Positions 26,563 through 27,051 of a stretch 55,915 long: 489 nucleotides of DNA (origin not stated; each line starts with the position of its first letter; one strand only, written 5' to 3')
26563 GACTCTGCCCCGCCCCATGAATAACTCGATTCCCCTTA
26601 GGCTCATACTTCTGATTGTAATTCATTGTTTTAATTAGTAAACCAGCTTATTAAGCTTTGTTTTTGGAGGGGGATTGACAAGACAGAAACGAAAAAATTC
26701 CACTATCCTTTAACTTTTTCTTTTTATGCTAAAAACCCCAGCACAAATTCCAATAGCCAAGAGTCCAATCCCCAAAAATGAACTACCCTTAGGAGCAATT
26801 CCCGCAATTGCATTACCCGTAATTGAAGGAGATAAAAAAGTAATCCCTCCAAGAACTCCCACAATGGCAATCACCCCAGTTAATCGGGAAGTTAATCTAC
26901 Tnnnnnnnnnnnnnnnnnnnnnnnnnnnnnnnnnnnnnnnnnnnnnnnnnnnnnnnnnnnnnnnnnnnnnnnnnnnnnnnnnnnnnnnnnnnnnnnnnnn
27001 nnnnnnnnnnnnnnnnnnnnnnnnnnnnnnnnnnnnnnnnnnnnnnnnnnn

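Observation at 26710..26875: Shared C-terminal TM-hairpin module (TM1 - SP.(I/M)TGNAI - TM2 - basic tail) in two unrelated surface proteins: possible novel sorting or anchoring signal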

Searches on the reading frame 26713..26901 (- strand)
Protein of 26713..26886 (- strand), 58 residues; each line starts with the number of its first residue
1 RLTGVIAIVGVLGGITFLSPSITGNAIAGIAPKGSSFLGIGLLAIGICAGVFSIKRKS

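Call 7: search_protein_families(library=ncbifam, proteins=[window:26713-26886:-], max_evalue=10)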
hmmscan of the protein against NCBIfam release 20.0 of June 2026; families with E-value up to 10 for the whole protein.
seq(58 aa): 1 family
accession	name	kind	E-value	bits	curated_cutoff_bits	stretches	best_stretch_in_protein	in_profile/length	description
TIGR01167.1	LPXTG_anchor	domain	0.099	13.4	15.9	1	35-57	11-32/34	LPXTG cell wall anchor domain-containing protein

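Call 11: find_homologous_proteins(query=A1, max_evalue=0.01)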
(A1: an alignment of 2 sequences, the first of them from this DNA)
Query A1 (2 sequences): 45 candidates shared short words with the query, none scored E <= 0.01.

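Call 14: find_related_loci(query=A1, collection=genome_contigs, flank=4000)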
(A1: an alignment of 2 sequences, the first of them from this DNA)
Query A1 (63 aa) in genome_contigs; peptide patterns used: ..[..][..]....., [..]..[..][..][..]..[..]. (x = any residue, [..] = any of these).
59 stretches matched a pattern; 10 encode a relative of the query (tblastn E <= 1e-3); 10 distinct loci.
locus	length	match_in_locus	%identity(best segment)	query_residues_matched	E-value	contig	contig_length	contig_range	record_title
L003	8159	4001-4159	51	10-62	6e-14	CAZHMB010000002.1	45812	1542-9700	MAG TPA_asm: Candidatus Woesearchaeota archaeon isolate SRP104257_co1_162 genome assembly, contig: NODE_207_length_45812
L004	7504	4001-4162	37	10-63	1e-12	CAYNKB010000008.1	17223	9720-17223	MAG TPA_asm: Candidatus Woesearchaeota archaeon isolate SRP050083_co1_132 genome assembly, contig: NODE_1355_length_1722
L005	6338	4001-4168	43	6-61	2e-12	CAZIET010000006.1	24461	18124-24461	MAG TPA_asm: Candidatus Woesearchaeota archaeon isolate SRP269290_co7_543 genome assembly, contig: NODE_630_length_24461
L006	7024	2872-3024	45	10-60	1e-11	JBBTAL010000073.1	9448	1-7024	MAG: Nanoarchaeota archaeon isolate H32-bin105_1 H32_bin105_1_000000000073, whole genome shotgun sequence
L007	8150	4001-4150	38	11-60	9e-10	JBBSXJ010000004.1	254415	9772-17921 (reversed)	MAG: Nanoarchaeota archaeon isolate H41-bin063_1 H41_bin063_1_000000000004, whole genome shotgun sequence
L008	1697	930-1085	47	10-62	1e-9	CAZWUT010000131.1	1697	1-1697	MAG TPA_asm: Candidatus Woesearchaeota archaeon isolate binchicken_co100_462 genome assembly, contig: NODE_117492_length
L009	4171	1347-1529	39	3-62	3e-9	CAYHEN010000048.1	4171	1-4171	MAG TPA_asm: Candidatus Woesearchaeota archaeon isolate ERP119705_co12_12 genome assembly, contig: NODE_30328_length_417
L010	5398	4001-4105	43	2-36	2e-6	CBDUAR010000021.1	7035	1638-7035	MAG TPA_asm: uncultured archaeon isolate ERR2431951_metabat2_56 genome assembly, contig: ERZ23879989.5867, whole genome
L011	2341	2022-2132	55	25-62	8e-6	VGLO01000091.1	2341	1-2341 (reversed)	MAG: Candidatus Staskawiczbacteria bacterium isolate M_DeepCast_50m_m2_049 M_DeepCast_50m_m2_049_Ga0194121_10076041, who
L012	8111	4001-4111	38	25-61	3e-5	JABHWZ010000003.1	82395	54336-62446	MAG: archaeon isolate SI047_bin24 k141_242438, whole genome shotgun sequence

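Call 17: find_homologous_proteins(query=A2, max_evalue=0.001)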
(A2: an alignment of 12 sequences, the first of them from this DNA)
Query A2 (12 sequences) (63 aa, profile of the alignment): 69 proteins with E <= 0.001 among 5921 candidates.
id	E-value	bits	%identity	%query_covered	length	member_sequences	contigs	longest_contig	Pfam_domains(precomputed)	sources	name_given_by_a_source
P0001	1.4e-21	93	50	83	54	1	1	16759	-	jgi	-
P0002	4.5e-19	85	45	84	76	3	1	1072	-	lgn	-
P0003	1.2e-16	78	53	98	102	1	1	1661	-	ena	-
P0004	3.5e-16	76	42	81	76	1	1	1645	-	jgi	-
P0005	6.8e-16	75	40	83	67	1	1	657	-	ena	-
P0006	9.1e-16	75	43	86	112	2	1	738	-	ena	-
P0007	1.2e-15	74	40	84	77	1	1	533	-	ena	-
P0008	2.0e-15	74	34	94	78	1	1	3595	-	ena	-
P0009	4.8e-15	72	41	89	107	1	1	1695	-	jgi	-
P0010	5.1e-15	72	33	67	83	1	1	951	-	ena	-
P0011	1.1e-14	71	43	75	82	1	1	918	-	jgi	-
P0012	1.6e-14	71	35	90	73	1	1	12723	-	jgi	jgi:membrane associated rhomboid family serine protease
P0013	1.6e-14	71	36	75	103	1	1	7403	-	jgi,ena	-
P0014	2.4e-14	70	52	43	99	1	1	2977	-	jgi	jgi:membrane associated rhomboid family serine protease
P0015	3.2e-14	70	48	97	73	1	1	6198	-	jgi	jgi:hypothetical protein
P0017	4.7e-14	69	44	83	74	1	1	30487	-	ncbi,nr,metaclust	ncbi:hypothetical protein A3K73_02475 [Candidatus Pacearchaeota archaeon RBG_13_36_9]|nr:MAG: hypoth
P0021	1.5e-13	68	48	81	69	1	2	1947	-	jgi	-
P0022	1.6e-13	68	34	98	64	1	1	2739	-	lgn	-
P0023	1.8e-13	67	44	86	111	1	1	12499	-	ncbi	-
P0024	3.2e-13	67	37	86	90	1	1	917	-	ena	-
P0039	1.7e-10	58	33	87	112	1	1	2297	-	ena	-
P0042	3.9e-10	57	29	100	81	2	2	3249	-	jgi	jgi:hypothetical protein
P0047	3.8e-9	54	42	71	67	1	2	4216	-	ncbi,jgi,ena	-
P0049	8.2e-9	53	65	32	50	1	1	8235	-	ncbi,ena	-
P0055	1.2e-7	49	42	84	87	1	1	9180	-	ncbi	-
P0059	7.3e-7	46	33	81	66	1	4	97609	-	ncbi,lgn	-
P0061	5.0e-6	44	32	89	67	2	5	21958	-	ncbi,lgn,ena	ncbi:MAG: hypothetical protein AABX48_00915 [Nanoarchaeota archaeon]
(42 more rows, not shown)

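Call 24: find_related_loci(query=A2, collection=metagenome_contigs, flank=10000)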
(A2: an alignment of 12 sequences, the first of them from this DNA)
Query A2 (63 aa) in metagenome_contigs; peptide patterns used: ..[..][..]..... (x = any residue, [..] = any of these).
49 stretches matched a pattern; 24 encode a relative of the query (tblastn E <= 1e-3); 24 distinct loci.
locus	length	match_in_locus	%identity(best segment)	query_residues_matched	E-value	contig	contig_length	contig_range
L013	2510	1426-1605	53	3-62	2e-18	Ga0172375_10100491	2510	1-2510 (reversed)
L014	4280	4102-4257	54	11-62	6e-15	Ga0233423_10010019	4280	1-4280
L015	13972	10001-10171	47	6-62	3e-14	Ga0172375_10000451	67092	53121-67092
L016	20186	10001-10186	50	2-63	6e-14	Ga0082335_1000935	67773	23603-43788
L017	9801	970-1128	49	10-62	3e-13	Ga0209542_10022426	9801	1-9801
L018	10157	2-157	50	11-62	5e-13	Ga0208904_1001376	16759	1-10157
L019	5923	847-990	56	12-59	3e-12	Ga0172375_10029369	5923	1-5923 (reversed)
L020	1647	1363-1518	52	10-61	5e-12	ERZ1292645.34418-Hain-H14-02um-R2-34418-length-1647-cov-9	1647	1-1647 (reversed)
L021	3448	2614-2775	37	10-63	4e-12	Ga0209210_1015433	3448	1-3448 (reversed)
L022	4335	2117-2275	49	9-61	6e-12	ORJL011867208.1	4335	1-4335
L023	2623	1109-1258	48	8-57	8e-12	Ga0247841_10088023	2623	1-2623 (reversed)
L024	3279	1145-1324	43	2-60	9e-11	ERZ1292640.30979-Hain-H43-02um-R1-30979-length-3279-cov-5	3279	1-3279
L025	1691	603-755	49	12-61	1e-9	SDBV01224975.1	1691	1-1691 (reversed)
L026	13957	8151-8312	44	3-57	1e-9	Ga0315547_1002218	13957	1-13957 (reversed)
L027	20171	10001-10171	47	6-62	3e-14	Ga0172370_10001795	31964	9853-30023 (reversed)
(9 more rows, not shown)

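Call 40: list_cluster_members(proteins=[P0017, P0061, P0059, P0047, P0023, P0055, P0049, P0070, P0099, P0118])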
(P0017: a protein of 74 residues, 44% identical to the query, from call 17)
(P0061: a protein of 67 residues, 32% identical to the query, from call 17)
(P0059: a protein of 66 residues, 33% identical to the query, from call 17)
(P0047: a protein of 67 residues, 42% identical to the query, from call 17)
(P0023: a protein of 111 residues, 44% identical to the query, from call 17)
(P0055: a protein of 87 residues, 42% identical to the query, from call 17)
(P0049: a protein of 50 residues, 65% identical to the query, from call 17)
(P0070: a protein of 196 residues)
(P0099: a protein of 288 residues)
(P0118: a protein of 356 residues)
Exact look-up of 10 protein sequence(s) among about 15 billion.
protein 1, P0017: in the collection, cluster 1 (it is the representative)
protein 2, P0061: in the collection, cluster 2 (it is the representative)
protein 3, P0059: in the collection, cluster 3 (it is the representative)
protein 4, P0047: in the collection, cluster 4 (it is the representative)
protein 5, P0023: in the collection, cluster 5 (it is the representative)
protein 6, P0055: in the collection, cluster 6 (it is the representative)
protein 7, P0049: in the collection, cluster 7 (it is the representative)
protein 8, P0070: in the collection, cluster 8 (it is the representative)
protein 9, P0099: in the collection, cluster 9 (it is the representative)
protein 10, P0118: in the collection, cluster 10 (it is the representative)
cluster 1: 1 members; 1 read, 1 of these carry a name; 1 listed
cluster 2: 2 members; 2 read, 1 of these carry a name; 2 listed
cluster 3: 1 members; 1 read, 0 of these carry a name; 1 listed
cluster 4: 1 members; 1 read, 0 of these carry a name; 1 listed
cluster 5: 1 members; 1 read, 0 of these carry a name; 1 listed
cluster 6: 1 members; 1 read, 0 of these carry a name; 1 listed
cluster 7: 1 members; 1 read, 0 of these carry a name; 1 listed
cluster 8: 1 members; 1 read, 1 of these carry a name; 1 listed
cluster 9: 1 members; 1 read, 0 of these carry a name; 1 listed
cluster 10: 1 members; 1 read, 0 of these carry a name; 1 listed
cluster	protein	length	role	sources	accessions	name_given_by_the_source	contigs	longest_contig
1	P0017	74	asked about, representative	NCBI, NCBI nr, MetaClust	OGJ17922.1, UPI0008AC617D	hypothetical protein A3K73_02475 [Candidatus Pacearchaeota archaeon RBG_13_36_9] | MAG: hypothetical protein A3K73_02475 [Candidatus Pacearchaeota archaeon RBG_13_36_9] | status=active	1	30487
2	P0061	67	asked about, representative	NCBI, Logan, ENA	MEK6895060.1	MAG: hypothetical protein AABX48_00915 [Nanoarchaeota archaeon]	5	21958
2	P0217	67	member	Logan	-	-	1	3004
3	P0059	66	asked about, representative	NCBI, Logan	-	-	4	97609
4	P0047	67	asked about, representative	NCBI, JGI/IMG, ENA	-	-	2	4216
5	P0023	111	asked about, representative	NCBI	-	-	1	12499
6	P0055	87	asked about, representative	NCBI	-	-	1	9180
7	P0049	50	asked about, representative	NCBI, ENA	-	-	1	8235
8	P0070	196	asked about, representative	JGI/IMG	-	hypothetical protein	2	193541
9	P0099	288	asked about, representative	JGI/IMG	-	-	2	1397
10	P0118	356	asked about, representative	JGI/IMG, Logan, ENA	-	-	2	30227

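Call 42: find_encoding_contigs(protein=P0059, flank=10000, max_places=2)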
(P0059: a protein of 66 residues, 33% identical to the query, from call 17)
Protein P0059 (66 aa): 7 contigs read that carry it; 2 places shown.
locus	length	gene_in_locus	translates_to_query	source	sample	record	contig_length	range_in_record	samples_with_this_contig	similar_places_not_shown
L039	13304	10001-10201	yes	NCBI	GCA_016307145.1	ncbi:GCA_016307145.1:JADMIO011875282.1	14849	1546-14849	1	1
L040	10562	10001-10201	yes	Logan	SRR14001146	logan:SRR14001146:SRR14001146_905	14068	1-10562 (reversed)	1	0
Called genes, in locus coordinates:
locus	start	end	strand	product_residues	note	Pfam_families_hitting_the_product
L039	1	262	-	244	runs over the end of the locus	PF00154:RecA_N, PF03796:DnaB_C (faint), PF06745:ATPase (weak), PF08423:Rad51, PF13481:AAA_25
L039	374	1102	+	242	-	-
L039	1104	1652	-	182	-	PF01871:AMMECR1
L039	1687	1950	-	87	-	PF13656:RNA_pol_L_2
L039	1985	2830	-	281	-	-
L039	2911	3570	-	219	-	-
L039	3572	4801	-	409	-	PF13506:Glyco_transf_21, PF00535:Glycos_transf_2, PF10111:Glyco_tranf_2_2, PF13641:Glyco_tranf_2_3, PF13632:Glyco_trans_2_3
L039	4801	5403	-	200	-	PF04079:SMC_ScpB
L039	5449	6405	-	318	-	-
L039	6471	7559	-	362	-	PF03463:eRF1_1, PF18854:baeRF_family10, PF03464:eRF1_2, PF18859:acVLRF1, PF03465:eRF1_3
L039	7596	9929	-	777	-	PF00133:tRNA-synt_1, PF01406:tRNA-synt_1e (faint), PF09334:tRNA-synt_1g, PF08264:Anticodon_1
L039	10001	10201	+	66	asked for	-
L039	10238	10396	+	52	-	-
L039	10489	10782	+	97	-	PF01849:NAC, PF14555:UBA_4 (weak), PF19026:UBA_HYPK (weak)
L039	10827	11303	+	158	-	-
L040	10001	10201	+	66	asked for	-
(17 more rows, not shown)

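Call 43: find_encoding_contigs(protein=P0017, flank=10000, max_places=2)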
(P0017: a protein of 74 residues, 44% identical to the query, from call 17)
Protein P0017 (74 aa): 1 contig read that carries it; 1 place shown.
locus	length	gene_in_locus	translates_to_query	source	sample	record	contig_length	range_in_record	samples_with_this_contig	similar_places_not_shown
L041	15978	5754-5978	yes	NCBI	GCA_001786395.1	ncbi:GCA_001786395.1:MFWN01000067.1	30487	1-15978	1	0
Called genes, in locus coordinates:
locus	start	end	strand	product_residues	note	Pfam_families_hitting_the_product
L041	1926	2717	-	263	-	PF04414:tRNA_deacylase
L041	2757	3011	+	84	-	-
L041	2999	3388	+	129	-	-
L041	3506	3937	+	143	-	PF07973:tRNA_SAD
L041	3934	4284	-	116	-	PF03819:MazG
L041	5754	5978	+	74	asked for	-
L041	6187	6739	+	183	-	PF00590:TP_methylase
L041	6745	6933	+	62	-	-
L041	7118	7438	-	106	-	-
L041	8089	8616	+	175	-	-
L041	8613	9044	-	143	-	-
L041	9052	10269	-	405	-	PF04055:Radical_SAM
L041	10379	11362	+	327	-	PF13404:HTH_AsnC-type, PF13412:HTH_24, PF13404:HTH_AsnC-type, PF13412:HTH_24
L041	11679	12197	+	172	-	-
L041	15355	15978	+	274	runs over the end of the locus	-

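Call 62: search_protein_families(library=phrogs, proteins=[P0012, P0017, P0022, P0059], max_evalue=0.01)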
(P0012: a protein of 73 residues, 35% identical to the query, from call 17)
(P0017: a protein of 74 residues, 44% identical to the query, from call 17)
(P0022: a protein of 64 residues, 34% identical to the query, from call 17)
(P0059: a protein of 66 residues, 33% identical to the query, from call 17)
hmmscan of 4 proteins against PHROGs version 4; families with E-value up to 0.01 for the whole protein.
P0012 (73 aa): 0 families

P0017 (74 aa): 0 families

P0022 (64 aa): 0 families

P0059 (66 aa): 0 families

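Call 73: search_protein_families(library=ncbifam, proteins=[P0004, P0006, P0007, P0022, P0013, P0021, P0039, P0002, P0024, P0042], max_evalue=0.1)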
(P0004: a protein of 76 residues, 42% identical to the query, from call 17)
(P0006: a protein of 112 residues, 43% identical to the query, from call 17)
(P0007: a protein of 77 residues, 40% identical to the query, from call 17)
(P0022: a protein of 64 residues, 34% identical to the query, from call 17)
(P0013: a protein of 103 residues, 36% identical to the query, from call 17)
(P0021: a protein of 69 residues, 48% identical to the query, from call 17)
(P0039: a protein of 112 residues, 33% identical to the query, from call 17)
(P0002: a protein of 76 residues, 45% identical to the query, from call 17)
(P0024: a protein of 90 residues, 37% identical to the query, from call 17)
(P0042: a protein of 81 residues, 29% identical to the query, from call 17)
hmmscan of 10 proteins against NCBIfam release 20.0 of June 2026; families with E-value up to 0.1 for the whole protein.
P0004 (76 aa): 4 families
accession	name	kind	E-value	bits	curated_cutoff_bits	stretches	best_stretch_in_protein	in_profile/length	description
NF041600.1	cyt_ox_CcoM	equivalog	0.0044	17.4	40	1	55-71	11-27/34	cytochrome c oxidase subunit CcoM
NF002956.0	PRK03612.1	equivalog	0.03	12.7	472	1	6-64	12-68/522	polyamine aminopropyltransferase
NF008179.0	PRK10927.1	equivalog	0.047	13.2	525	0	17-36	36-55/319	cell division protein FtsN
NF040986.1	MamH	equivalog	0.06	12.4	300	1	17-66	258-307/419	magnetosome biogenesis transporter MamH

P0006 (112 aa): 1 family
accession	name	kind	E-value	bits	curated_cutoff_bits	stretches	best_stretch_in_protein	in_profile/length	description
NF002453.0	PRK01636.1-1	equivalog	0.0047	17.2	172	1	53-108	60-114/134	fluoride efflux transporter CrcB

P0007 (77 aa): 4 families
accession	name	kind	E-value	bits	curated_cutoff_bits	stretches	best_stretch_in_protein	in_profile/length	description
TIGR00964.1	secE_bact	equivalog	0.0013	18.6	27.55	1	12-46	16-50/57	preprotein translocase subunit SecE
TIGR01167.1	LPXTG_anchor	domain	0.0017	19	15.9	0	53-77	8-32/34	LPXTG cell wall anchor domain-containing protein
NF002956.0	PRK03612.1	equivalog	0.013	13.9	472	1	13-68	15-68/522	polyamine aminopropyltransferase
NF047332.1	Chlamy_GarD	equivalog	0.026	13.8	100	1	29-74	211-254/302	inclusion membrane protein GarD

P0022 (64 aa): 1 family
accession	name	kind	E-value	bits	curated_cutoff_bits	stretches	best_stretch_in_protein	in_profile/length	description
NF058648.1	ECF_sub_HI1622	equivalog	0.025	14.6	100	1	40-63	157-180/180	NikL family nickel/cobalt ECF transporter subunit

P0013 (103 aa): 9 families
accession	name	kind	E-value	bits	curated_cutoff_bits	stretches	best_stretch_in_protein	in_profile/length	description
TIGR04370.1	glyco_rpt_poly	subfamily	1.7e-05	24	40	1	33-95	14-82/396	oligosaccharide repeat unit polymerase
TIGR01218.1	Gpos_tandem_5TM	subfamily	0.00057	19.7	35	1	19-101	57-136/208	tandem five-TM protein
NF033218.1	anchor_AmaP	equivalog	0.00098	18.9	55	1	30-95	18-81/166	alkaline shock response membrane anchor protein AmaP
NF041589.1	PepG1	equivalog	0.0074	15.9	70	1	64-88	23-47/47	type I toxin-antitoxin system toxin PepG1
TIGR02840.1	spore_YtaF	equivalog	0.0077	15.7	149.6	1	31-96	31-98/206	sporulation membrane protein YtaF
NF033132.1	vanT-CELN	equivalog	0.011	14.2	900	1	31-100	275-343/697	membrane-bound serine racemase VanT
NF046000.1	MAG1210_fam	subfamily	0.02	13.6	275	1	19-101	57-136/550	MAG1210 family protein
NF046054.1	memb_MPN527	equivalog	0.022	14.8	80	1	29-93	52-116/211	MPN527 family putative ECF transporter permease subunit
NF006908.0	PRK09400.1-3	equivalog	0.064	13.1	97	1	64-81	43-60/71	preprotein translocase subunit SecE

P0021 (69 aa): 1 family
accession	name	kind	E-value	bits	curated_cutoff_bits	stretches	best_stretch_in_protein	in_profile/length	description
NF040986.1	MamH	equivalog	0.014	14.5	300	1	13-57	265-309/419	magnetosome biogenesis transporter MamH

P0039 (112 aa): 1 family
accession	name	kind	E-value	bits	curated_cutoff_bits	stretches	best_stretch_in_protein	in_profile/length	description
NF000278.1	SMR_qac_G2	exception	0.042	14.3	220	1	40-100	16-75/110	quaternary ammonium compound efflux SMR transporter QacG2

P0002 (76 aa): 1 family
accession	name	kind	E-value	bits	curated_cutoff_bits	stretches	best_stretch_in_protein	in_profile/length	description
NF033631.1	SLATT_5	subfamily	0.097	12.2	60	1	21-67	28-72/180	SLATT domain-containing protein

P0024 (90 aa): 1 family
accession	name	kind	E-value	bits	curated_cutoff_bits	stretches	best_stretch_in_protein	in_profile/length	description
TIGR01167.1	LPXTG_anchor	domain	0.088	13.5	15.9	1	64-90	8-34/34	LPXTG cell wall anchor domain-containing protein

P0042 (81 aa): 0 families

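Call 74: find_related_loci(query=A2, collection=viral_contigs, flank=5000)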
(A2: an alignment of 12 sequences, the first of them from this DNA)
Query A2 (63 aa) in viral_contigs; peptide patterns used: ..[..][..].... (x = any residue, [..] = any of these).
38 stretches matched a pattern, but none encodes a relative of the query by tblastn (E <= 1e-3).
